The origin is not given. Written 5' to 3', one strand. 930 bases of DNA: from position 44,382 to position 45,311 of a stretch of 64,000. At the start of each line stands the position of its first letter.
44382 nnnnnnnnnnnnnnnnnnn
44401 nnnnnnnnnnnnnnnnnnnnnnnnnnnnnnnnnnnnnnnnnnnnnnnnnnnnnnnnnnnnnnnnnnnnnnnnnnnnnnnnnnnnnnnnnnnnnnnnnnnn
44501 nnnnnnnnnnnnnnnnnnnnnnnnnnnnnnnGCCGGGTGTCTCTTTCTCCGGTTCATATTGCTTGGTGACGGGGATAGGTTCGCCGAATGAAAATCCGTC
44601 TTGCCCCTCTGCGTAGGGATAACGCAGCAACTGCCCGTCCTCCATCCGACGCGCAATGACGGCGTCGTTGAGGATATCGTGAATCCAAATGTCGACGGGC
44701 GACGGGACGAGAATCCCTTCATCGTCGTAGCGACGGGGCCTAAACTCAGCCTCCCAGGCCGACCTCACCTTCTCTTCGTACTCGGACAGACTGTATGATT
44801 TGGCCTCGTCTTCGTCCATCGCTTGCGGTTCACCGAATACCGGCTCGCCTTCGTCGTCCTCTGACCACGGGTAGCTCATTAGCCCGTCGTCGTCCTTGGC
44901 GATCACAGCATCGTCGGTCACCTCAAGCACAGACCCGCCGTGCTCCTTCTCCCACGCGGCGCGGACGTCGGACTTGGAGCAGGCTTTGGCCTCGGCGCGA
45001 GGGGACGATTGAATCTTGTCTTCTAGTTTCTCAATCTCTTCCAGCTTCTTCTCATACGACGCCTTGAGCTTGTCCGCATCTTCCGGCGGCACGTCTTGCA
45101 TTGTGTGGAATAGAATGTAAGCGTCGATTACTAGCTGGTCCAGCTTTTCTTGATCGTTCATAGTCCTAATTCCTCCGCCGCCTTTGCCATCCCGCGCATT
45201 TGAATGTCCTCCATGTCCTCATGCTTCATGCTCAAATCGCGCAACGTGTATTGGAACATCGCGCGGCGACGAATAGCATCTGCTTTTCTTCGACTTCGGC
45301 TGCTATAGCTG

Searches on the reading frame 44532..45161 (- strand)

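Call 62: search_protein_families(library=pfam, proteins=[window:44532-45161:-], max_evalue=10)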
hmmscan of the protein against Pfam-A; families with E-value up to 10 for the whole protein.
window:44532-45161:- (210 aa): 2 families
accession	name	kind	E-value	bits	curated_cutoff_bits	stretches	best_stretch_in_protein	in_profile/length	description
PF19559.6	DUF6081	-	0.065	12.9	25.9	1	64-129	11-76/272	Family of unknown function (DUF6081)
PF20861.2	Isd_H_B_linker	-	0.37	11.4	27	1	21-52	30-59/63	Iron-regulated surface determinant protein H/B, linker domain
